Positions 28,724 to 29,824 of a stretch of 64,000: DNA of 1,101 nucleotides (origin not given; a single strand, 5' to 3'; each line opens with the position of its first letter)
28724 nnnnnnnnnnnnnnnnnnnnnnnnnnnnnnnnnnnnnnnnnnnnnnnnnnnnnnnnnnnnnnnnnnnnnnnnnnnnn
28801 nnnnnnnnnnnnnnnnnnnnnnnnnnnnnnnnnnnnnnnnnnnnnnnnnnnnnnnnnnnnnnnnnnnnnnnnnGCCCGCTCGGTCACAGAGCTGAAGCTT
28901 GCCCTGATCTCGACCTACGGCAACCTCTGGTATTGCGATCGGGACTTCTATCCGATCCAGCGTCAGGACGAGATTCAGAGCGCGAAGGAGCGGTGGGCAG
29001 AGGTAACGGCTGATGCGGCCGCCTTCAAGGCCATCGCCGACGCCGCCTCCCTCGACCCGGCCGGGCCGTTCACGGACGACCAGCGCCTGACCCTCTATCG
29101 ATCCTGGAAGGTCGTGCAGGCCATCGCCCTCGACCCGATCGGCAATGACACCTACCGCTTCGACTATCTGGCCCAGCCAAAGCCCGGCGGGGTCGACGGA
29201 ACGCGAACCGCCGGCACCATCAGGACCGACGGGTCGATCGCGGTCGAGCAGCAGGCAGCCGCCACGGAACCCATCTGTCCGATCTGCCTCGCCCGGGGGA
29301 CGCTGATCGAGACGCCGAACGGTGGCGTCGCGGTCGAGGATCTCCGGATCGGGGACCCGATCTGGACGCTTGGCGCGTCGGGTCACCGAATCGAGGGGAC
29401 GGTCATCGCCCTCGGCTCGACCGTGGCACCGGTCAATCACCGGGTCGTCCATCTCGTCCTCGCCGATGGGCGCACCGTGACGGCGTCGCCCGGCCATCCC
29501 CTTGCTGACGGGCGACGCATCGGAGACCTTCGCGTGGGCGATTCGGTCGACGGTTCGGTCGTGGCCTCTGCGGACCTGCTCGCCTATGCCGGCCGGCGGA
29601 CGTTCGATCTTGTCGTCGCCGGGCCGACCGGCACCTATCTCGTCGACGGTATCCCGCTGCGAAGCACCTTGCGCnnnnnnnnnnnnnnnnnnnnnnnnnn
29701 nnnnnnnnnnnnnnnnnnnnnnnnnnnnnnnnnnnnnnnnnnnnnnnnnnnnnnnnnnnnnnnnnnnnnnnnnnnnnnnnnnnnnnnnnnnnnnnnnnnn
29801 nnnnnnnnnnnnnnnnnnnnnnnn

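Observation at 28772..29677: Membrane-anchored lipoprotein with a terminal Hedgehog-like Hint domain: candidate bacterial autoprocessing or protein-ligation system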

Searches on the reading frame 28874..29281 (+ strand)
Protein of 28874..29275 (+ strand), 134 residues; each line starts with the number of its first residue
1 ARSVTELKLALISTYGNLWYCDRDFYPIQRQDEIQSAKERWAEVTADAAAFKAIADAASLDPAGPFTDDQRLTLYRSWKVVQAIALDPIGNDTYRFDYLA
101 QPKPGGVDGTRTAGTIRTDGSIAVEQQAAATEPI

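Call 21: search_protein_representatives(protein=window:28874-29275:+)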
Query: 134 residues. Proteins with E-value up to 0.001 (for the whole library): 300; up to 1e-10: 107; up to 1e-30: 6. The best 150 are listed.
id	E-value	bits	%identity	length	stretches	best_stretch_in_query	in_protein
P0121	4.6e-43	162.5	64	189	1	4-113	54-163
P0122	7.4e-35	135.9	52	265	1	3-133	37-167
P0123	6.4e-33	129.7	50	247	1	4-133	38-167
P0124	7.9e-33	129.4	54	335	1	4-134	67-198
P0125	1.3e-32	128.7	53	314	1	5-134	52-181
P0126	5.8e-31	123.3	48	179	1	3-133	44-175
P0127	4.9e-28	113.9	43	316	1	6-134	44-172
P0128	4.9e-28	113.9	47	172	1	4-133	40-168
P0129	2.2e-27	111.8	51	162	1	4-117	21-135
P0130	1.0e-26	109.6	46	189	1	4-121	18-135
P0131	1.3e-26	109.3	40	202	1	5-133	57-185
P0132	1.9e-26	108.8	45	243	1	4-133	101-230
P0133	4.6e-26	107.5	47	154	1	13-130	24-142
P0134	2.3e-25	105.2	47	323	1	6-133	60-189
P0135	4.1e-24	101.2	38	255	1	5-134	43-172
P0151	4.1e-18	81.8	38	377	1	2-134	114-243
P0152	9.6e-18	80.6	29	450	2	5-130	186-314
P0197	6.5e-13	65.0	37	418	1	5-128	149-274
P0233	6.7e-10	55.2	30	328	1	5-128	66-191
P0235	7.9e-10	55.0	35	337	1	2-125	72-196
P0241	1.2e-09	54.4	27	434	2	4-127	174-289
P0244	1.8e-09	53.8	31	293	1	5-123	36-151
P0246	2.0e-09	53.7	34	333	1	3-124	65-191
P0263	5.3e-09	52.3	33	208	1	3-125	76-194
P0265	5.8e-09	52.2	28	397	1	5-127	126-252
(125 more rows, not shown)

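Call 36: predict_structure(alignment_id=A2)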
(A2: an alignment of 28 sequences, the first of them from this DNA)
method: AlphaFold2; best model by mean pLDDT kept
length: 135 residues; sequences in the alignment: 28
mean_pLDDT: 95.3   pTM: 0.88
mean pLDDT of the five models: 95.3, 95.1, 92.8, 90.7, 90.7
residues with pLDDT >= 90: 119; 70-90: 16; 50-70: 0; < 50: 0
segments of 3 or more residues with pLDDT < 50: none
pLDDT, mean of each block of 10 residues (from residue 1): 98 96 84 93 97 98 95 97 96 98 94 98 98 89
secondary structure, 60 per line:
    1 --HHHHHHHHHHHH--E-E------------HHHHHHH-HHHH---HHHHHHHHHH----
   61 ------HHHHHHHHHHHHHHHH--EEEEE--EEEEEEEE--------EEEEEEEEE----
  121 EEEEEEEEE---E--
elements in order: H3-14 H32-38 H40-43 H47-56 H67-82 E85-89 E92-99 E108-116 E121-129
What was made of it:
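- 28877..29275 (+): N-domain, residues 36-168: helices followed by a four-strand antiparallel sheet. It contains invariant Cys55 (28934-28936), Asp56, Pro61 and Lys113 (29108-29110). AF2 pLDDT 95.3, pTM 0.88 (call 36).
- Checked: It folds with high confidence (AF2 pLDDT 95.3, pTM 0.88, call 36).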

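Call 40: fold_search(model_id=the predicted structure, library=pdb)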
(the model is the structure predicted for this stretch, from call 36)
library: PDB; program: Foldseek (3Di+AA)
matches with E <= 10: 857; with E <= 0.001: 0
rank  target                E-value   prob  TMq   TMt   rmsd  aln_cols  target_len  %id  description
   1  1xa7_A                6.5e-02  0.23  0.23  0.15  12.9       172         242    6  Crystal structure of the benzylpenicillin-acylated BlaR1 sensor domain from Staphylococcus aureus (released 2004-09-21)
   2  1xa7_B                1.0e-01  0.18  0.23  0.16  13.6       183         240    6  Crystal structure of the benzylpenicillin-acylated BlaR1 sensor domain from Staphylococcus aureus (released 2004-09-21)
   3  8bvq_E                1.1e-01  0.16  0.15  0.20   6.9        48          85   21  E. coli BAM complex (BamABCDE) bound to darobactin B (released 2023-05-24)
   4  1xkz_A                1.2e-01  0.33  0.20  0.13   8.5        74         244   11  Crystal structure of the acylated beta-lactam sensor domain of Blar1 from S. aureus (released 2004-11-30)
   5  8bl5                  1.5e-01  0.15  0.20  0.22  14.3       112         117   15  Crystal Structure of Sam0.2 (released 2024-05-22)
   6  8f3x                  1.6e-01  0.23  0.23  0.06  13.0       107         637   14  Crystal structure of Penicillin Binding Protein 5 (PBP5) Poly-Gly variant apo form from Enterococcus faecium (released 2023-11-15)
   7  1xkz_B                1.7e-01  0.18  0.24  0.16  13.6       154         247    7  Crystal structure of the acylated beta-lactam sensor domain of Blar1 from S. aureus (released 2004-11-30)
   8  5d0o_E                1.8e-01  0.14  0.17  0.23   8.3        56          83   18  BamABCDE complex, outer membrane beta barrel assembly machinery entire complex (released 2016-03-09)
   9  3bg5_C                1.8e-01  0.11  0.16  0.03  12.2       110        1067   11  Crystal Structure of Staphylococcus Aureus Pyruvate Carboxylase (released 2008-02-26)
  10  1xkz_C                1.9e-01  0.18  0.24  0.16  13.5       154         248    8  Crystal structure of the acylated beta-lactam sensor domain of Blar1 from S. aureus (released 2004-11-30)
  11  4hh4_B                2.1e-01  0.82  0.24  0.15   4.6        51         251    6  Structure of the CcbJ Methyltransferase from Streptomyces caelestis (released 2013-10-30)
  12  6w5e                  2.2e-01  0.14  0.23  0.16  12.5       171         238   11  Class D beta-lactamase BSU-2 (released 2020-06-24)
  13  9hpw                  2.2e-01  0.11  0.19  0.15  12.9       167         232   11  Crystal structure of meropenem bound to OXA-57 (released 2025-12-24)
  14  2xep_A                2.5e-01  0.08  0.16  0.07  13.3       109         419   15  Structural and mechanistic studies on a cephalosporin esterase from the clavulanic acid biosynthesis pathway (released 2011-06-29)
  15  9iqd_A                2.7e-01  0.11  0.18  0.20  13.2       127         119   16  Apo-MicM,homologous of AkaM, SnoaL-like protein (released 2025-07-16)
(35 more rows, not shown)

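Call 54: list_cluster_members(proteins=[P0244, P0246, P0263, P0265, P0152, P0241, P0233, P0235, P0197, P0151])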
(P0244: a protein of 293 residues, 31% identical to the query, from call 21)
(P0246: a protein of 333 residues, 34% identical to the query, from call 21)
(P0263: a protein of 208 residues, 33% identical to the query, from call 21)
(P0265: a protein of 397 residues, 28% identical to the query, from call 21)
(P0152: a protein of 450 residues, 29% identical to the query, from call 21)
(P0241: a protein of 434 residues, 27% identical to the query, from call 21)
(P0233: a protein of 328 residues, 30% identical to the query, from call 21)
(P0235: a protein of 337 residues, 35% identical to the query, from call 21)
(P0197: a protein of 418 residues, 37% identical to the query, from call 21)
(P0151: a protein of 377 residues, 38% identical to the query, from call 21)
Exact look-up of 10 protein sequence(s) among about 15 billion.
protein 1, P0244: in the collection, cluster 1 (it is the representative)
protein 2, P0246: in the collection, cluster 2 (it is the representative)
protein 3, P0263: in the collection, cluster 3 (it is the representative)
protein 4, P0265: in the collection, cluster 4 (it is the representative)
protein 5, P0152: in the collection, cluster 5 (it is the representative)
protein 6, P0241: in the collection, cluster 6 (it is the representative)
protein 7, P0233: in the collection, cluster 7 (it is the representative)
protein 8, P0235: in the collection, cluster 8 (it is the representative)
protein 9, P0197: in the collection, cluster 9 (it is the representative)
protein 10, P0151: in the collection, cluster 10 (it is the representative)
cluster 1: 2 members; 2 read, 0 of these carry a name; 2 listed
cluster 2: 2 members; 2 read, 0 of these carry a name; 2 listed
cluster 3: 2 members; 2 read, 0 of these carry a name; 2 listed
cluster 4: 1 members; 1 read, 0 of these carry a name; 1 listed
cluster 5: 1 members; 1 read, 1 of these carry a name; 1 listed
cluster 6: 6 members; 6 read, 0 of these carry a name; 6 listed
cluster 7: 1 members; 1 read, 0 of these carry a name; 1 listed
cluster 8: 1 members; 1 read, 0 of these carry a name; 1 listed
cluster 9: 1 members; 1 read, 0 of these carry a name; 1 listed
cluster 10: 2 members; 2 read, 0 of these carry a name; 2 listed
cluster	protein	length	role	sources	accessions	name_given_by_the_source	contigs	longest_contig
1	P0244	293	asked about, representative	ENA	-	-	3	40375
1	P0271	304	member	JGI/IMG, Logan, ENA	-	-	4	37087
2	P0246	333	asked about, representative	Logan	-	-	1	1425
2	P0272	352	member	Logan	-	-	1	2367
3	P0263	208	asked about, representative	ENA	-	-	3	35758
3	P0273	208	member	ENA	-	-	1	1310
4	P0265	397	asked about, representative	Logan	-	-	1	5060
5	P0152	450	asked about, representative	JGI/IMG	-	hypothetical protein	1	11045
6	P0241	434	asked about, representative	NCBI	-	-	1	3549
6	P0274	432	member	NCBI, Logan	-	-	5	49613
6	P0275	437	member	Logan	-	-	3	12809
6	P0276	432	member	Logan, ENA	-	-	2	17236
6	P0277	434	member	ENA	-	-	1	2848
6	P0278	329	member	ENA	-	-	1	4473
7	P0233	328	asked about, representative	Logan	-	-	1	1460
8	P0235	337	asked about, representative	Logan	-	-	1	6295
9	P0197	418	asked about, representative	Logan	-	-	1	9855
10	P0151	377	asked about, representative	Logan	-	-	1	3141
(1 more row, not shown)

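Call 55: find_encoding_contigs(protein=P0244, flank=8000, max_places=2)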
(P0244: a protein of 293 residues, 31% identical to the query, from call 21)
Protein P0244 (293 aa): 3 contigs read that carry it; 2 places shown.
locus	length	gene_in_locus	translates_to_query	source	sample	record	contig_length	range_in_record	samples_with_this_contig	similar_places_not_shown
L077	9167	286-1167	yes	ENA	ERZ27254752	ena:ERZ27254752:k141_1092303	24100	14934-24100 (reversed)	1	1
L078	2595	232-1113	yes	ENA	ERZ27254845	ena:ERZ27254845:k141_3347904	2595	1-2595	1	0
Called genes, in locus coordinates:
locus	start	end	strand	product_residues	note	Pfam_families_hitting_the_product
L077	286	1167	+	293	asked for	PF13403:Hint_2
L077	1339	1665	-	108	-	PF02033:RBFA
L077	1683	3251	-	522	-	PF00009:GTP_EFTU, PF01926:MMR_HSR1, PF22042:EF-G_D2, PF03144:GTP_EFTU_D2 (faint), PF11987:IF-2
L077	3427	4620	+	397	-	PF00266:Aminotran_5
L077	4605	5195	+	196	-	PF02777:Sod_Fe_C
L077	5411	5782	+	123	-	PF01850:PIN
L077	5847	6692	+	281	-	PF13365:Trypsin_2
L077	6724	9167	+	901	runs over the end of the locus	PF02861:Clp_N, PF23569:NBD_SMAX1, PF00004:AAA, PF17871:AAA_lid_9, PF00004:AAA, PF07724:AAA_2, PF07728:AAA_5, PF10431:ClpB_D2-small, +12 more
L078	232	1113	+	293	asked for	PF13403:Hint_2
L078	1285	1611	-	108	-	PF02033:RBFA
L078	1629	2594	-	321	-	?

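Call 56: find_encoding_contigs(protein=P0274, flank=8000, max_places=2)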
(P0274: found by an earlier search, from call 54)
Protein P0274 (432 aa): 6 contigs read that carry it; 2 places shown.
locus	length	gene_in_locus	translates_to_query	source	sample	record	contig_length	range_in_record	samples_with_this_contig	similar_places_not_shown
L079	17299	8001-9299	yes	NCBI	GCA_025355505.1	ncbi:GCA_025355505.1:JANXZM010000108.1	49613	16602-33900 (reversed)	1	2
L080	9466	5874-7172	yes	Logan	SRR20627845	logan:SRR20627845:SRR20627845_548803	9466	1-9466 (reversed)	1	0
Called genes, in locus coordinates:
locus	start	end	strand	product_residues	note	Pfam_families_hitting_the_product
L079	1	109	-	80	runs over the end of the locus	-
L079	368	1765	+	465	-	PF17767:NAPRTase_N, PF04095:NAPRTase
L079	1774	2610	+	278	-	PF00248:Aldo_ket_red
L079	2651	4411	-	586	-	PF00664:ABC_membrane, PF00005:ABC_tran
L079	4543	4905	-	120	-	PF01740:STAS, PF13466:STAS_2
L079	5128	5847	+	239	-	PF13852:DUF4197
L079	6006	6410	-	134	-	PF13620:CarboxypepD_reg (weak)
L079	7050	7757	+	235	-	PF00027:cNMP_binding, PF13545:HTH_Crp_2, PF00325:Crp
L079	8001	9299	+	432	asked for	PF13403:Hint_2 (weak)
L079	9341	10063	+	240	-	PF10263:SprT-like (weak)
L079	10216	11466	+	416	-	PF03239:FTR1, PF10080:FtrD-like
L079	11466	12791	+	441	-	PF12704:MacB_PCD, PF02687:FtsX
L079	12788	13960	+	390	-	PF02687:FtsX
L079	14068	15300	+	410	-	PF00005:ABC_tran, PF02742:Fe_dep_repr_C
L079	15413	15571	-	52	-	-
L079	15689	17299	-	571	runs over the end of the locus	PF07969:Amidohydro_3, PF01979:Amidohydro_1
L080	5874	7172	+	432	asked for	PF13403:Hint_2 (weak)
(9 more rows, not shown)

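Call 70: fold_search(model_id=the predicted structure, library=viral)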
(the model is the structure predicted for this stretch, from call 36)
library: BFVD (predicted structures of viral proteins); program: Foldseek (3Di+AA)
matches with E <= 10: 1219; with E <= 0.001: 0
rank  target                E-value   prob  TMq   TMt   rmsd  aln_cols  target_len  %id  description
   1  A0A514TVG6            4.0e-02  1.00  0.29  0.24   2.3        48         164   17  Uncharacterized protein [Aeromonas phage D3]
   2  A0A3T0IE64            6.0e-02  1.00  0.31  0.08   2.5        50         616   12  (no name in the UniProt tables at hand)
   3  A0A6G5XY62            6.4e-02  0.15  0.17  0.13  17.0       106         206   13  (no name in the UniProt tables at hand)
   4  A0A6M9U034            7.2e-02  0.82  0.33  0.16  11.7       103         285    3  Uncharacterized protein [Drosophila-associated filamentous virus]
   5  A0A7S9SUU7            8.6e-02  0.09  0.15  0.15  16.2       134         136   13  Uncharacterized protein [Providencia phage PSTCR7]
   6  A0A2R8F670            1.0e-01  0.51  0.26  0.18   8.2        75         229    7  Rpo132 [Cowpox virus]
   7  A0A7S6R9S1            1.2e-01  0.99  0.30  0.31   2.6        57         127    4  Uncharacterized protein [Klebsiella phage 066056]
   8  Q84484                1.3e-01  0.95  0.24  0.24   3.6        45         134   13  Uncharacterized protein [Paramecium bursaria Chlorella virus 1]
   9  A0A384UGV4            1.4e-01  0.16  0.17  0.19  13.4       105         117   10  (no name in the UniProt tables at hand)
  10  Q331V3                1.4e-01  0.11  0.17  0.12  13.7       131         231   10  (no name in the UniProt tables at hand)
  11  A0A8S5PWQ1            1.5e-01  0.57  0.22  0.14   4.4        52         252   10  Uncharacterized protein [Myoviridae sp. ctgsk7]
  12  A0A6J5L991            1.5e-01  0.41  0.18  0.29   6.8        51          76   12  Uncharacterized protein [uncultured Caudovirales phage]
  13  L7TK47                1.6e-01  0.57  0.20  0.18   6.2        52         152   12  Uncharacterized protein [Halorubrum sodomense tailed virus 2]
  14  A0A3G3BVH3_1          1.6e-01  0.25  0.23  0.04  16.4       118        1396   11  Tail tape measure protein [Bacillus phage vB_BcoS-136]
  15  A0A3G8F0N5            1.7e-01  0.97  0.28  0.51   3.1        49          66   10  Uncharacterized protein [Proteus phage Mydo]
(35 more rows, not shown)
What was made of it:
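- Tried and rejected: Foldseek against PDB and BFVD found nothing significant (calls 40, 70).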

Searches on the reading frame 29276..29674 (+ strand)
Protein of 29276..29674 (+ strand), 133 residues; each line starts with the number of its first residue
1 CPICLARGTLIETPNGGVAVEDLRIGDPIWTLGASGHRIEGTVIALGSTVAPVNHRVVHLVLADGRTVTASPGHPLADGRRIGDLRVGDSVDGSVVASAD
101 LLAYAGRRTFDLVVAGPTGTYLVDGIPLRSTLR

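Call 72: search_dna_similar(query=window:29276-29674:+, collection=plasmids, mode=protein, max_evalue=0.01, max_rows=25)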
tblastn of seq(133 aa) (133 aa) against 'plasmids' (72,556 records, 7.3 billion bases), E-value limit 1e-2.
Records with a match: 15; places in all: 16; records where one place covers at least 80% of the query: 0.
Best place of each record, by identity: <60% 15.
By first word of the organism name: Phaeobacter 12; Neokomagataea 1; Sinorhizobium 1; Gluconobacter 1.
By predicted mobility (MOB-suite, as given by PLSDB): non-mobilizable 11; conjugative 2; mobilizable 2.
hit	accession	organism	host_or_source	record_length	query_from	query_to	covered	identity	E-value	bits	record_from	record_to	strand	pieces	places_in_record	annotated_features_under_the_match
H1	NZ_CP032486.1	Neokomagataea tanensis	Cell culture,Plant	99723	4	55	39%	57.7%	1e-7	56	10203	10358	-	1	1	Hint domain-containing protein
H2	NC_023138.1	Phaeobacter gallaeciensis DSM 26640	-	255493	3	76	56%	39.7%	6e-4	45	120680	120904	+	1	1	Hint domain-containing protein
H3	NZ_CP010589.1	Phaeobacter gallaeciensis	cell culture,clam larvae aquaculture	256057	3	76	56%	39.7%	6e-4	45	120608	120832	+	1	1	Hint domain-containing protein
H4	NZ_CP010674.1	Phaeobacter gallaeciensis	cell culture,clam larvae aquaculture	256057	3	76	56%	39.7%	6e-4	45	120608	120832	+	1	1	Hint domain-containing protein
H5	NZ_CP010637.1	Phaeobacter gallaeciensis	cell culture,clam aquaculture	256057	3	76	56%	39.7%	6e-4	45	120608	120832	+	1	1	Hint domain-containing protein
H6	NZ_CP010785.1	Phaeobacter gallaeciensis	cell culture,algae aquaculture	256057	3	76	56%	39.7%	6e-4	45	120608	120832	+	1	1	Hint domain-containing protein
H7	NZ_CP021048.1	Phaeobacter gallaeciensis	cell culture,Pacific plankton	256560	3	76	56%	39.7%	6e-4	45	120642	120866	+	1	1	Hint domain-containing protein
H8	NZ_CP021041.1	Phaeobacter gallaeciensis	cell culture,Pacific plankton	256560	3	76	56%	39.7%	6e-4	45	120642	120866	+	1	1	Hint domain-containing protein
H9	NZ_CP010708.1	Phaeobacter inhibens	cell culture,algae aquaculture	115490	3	76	56%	38.5%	1e-3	44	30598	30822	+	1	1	Hint domain-containing protein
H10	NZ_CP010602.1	Phaeobacter inhibens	cell culture,clam larvae aquaculture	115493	3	76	56%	38.5%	1e-3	44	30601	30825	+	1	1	Hint domain-containing protein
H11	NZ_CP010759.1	Phaeobacter inhibens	cell culture,clam larvae aquaculture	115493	3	76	56%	38.5%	1e-3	44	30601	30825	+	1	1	Hint domain-containing protein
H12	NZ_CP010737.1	Phaeobacter inhibens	cell culture,clam larvae aquaculture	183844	3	76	56%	38.5%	1e-3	44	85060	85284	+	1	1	Hint domain-containing protein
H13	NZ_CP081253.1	Phaeobacter inhibens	-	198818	3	76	56%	38.5%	1e-3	44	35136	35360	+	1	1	Hint domain-containing protein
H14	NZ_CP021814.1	Sinorhizobium meliloti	Medicago truncatula,Single Cell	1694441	2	76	56%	35.2%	9e-3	42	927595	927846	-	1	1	none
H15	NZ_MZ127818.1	Gluconobacter oxydans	-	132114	3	57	41%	42.9%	3e-3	43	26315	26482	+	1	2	Hint domain-containing protein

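Call 73: get_annotated_region(hit=H1, flank=2500)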
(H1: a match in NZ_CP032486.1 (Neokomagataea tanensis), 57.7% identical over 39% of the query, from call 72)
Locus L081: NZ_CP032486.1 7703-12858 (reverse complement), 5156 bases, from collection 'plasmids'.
description: Neokomagataea tanensis strain AH13 = NBRC 106556 plasmid unnamed1, complete sequence
organism: Neokomagataea tanensis (NCBI taxid 661191)
taxonomy: Bacteria; Pseudomonadota; Alphaproteobacteria; Rhodospirillales; Acetobacteraceae; Neokomagataea; Neokomagataea tanensis
host: -; source: Cell culture,Plant; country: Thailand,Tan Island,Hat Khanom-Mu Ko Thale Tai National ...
typing (MOB-suite, as given by PLSDB): non-mobilizable
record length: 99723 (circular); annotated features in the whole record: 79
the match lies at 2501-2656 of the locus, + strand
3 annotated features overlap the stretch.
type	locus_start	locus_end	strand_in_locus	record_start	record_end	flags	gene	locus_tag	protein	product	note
CDS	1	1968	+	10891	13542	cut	-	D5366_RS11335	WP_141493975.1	Hint domain-containing protein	-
CDS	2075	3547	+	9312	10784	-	-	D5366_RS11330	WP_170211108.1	Hint domain-containing protein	-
CDS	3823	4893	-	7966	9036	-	-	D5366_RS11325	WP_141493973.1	hypothetical protein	-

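Call 74: get_annotated_region(hit=H2, flank=2500)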
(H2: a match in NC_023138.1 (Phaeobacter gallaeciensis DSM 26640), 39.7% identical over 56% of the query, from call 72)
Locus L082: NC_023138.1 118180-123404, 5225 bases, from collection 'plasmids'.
description: Phaeobacter gallaeciensis DSM 26640 plasmid pGal_A255, complete sequence
organism: Phaeobacter gallaeciensis DSM 26640 (NCBI taxid 1423144)
taxonomy: Bacteria; Pseudomonadota; Alphaproteobacteria; Rhodobacterales; Roseobacteraceae; Phaeobacter; Phaeobacter gallaeciensis; Phaeobacter gallaeciensis DSM 26640
host: -; source: -; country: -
typing (MOB-suite, as given by PLSDB): non-mobilizable; replicon rep_cluster_377
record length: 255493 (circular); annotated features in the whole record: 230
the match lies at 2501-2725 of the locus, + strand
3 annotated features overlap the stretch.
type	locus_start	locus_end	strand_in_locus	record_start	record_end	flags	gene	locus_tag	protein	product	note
CDS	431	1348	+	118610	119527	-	-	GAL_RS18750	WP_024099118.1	hypothetical protein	-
CDS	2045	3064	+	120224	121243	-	-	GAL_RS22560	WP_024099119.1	Hint domain-containing protein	-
CDS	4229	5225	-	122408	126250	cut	-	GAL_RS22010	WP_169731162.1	PA14 domain-containing protein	-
